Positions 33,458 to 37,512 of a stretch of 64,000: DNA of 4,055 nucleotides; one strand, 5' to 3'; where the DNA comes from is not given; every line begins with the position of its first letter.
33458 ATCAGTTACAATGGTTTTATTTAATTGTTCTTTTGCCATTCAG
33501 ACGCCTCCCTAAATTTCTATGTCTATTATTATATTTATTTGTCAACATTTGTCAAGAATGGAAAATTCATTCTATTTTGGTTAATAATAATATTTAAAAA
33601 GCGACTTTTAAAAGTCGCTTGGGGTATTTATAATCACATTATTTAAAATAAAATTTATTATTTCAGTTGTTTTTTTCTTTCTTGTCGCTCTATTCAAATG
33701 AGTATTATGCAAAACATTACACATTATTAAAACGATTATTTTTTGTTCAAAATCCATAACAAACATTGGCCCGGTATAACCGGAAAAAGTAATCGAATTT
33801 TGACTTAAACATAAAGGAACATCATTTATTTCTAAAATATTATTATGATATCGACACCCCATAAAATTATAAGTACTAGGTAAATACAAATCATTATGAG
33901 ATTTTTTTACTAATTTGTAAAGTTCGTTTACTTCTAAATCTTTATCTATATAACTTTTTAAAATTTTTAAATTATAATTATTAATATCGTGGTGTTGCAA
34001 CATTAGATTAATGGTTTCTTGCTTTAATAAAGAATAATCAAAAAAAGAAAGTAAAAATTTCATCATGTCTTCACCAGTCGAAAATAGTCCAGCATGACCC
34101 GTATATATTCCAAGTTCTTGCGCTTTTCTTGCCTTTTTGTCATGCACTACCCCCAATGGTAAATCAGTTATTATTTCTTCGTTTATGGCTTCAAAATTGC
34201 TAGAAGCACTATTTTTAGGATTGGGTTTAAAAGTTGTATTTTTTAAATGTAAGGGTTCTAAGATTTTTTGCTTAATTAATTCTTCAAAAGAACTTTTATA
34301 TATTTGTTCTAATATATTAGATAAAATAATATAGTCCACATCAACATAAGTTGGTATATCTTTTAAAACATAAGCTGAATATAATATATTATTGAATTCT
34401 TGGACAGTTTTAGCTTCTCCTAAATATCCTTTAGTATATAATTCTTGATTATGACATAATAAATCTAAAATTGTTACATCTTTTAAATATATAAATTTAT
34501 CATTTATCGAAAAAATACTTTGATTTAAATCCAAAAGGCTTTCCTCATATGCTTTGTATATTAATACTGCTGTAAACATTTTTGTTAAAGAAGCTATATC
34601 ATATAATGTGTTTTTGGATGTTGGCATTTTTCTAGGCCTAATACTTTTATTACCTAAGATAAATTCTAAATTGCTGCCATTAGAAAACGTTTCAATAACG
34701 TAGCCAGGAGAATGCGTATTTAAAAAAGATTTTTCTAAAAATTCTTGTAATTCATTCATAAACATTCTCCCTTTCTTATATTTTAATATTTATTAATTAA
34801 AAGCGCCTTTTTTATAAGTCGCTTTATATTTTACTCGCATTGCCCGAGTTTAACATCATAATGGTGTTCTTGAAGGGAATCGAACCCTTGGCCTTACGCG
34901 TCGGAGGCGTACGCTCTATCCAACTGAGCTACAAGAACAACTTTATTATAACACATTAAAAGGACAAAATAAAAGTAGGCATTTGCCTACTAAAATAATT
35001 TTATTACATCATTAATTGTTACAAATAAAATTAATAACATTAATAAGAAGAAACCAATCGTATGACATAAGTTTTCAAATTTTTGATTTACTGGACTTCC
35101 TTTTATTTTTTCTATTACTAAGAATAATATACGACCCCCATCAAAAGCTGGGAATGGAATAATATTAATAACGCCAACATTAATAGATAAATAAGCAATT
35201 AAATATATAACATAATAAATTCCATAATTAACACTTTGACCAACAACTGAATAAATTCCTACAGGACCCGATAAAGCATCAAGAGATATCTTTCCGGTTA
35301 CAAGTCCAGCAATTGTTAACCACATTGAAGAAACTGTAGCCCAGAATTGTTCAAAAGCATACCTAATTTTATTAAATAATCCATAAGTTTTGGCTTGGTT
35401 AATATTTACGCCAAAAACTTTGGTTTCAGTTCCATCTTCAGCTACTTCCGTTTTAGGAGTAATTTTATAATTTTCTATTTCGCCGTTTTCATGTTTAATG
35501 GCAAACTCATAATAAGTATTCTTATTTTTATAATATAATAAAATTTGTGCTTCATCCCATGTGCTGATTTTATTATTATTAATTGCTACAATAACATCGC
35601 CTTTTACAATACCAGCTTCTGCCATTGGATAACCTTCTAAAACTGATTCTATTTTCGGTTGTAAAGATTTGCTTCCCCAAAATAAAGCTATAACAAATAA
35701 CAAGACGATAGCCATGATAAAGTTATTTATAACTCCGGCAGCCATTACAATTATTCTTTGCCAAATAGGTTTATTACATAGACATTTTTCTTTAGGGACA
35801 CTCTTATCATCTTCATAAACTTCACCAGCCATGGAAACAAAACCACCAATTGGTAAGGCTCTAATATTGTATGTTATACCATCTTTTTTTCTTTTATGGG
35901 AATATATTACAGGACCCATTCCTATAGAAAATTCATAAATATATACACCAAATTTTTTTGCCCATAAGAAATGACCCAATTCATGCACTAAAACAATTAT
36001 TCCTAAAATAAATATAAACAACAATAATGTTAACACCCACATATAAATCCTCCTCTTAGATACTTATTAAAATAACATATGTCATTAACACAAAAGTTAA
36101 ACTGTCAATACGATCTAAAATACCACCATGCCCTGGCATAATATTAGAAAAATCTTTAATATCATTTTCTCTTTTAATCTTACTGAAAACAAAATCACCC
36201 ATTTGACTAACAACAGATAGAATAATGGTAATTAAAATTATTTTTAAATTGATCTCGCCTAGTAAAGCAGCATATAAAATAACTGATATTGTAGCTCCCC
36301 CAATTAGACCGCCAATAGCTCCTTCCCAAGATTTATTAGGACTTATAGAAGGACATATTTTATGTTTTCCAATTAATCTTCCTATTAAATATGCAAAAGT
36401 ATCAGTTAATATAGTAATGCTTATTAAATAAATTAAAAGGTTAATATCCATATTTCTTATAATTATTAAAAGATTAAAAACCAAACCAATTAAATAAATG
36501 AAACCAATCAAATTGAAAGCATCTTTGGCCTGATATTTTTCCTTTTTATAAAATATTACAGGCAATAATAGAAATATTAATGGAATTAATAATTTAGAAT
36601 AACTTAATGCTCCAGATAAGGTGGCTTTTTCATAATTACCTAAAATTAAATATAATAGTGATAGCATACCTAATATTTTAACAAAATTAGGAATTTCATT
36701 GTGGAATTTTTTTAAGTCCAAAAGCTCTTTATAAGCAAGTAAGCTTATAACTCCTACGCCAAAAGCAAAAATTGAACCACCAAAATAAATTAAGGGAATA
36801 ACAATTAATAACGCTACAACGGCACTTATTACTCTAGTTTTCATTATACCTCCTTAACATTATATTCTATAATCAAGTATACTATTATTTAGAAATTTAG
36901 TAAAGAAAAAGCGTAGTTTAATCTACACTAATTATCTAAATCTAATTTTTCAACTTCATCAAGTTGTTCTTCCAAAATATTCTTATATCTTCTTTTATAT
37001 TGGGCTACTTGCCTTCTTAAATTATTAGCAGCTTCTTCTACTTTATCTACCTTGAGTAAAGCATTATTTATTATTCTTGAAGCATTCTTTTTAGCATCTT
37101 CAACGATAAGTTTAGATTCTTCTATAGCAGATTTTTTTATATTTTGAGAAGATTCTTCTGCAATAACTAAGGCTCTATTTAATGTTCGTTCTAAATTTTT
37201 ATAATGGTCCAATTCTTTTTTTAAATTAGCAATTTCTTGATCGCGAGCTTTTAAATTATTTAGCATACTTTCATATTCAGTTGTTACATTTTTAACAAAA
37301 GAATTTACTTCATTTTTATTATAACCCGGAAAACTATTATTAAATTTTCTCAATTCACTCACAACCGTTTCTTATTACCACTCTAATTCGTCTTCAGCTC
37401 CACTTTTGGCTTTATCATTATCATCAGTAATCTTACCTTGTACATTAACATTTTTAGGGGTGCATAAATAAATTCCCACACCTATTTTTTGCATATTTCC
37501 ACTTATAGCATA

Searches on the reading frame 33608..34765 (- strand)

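Call 28: search_protein_families(library=pfam, proteins=[window:33608-34765:-], max_evalue=0.0001)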
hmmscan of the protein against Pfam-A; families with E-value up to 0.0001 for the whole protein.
window:33608-34765:- (385 aa): 1 family
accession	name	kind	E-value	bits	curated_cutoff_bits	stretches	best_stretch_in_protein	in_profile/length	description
PF00144.29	Beta-lactamase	-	7.2e-28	98.1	27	1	43-357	38-316/329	Beta-lactamase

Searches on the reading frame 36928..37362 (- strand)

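Call 29: search_protein_families(library=pfam, proteins=[window:36928-37362:-], max_evalue=0.0001)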
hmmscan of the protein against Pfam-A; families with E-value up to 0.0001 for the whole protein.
window:36928-37362:- (144 aa): 1 family
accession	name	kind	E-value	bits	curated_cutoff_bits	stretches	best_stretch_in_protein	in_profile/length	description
PF05103.18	DivIVA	-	1.9e-29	102.7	28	1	5-127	9-131/131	DivIVA protein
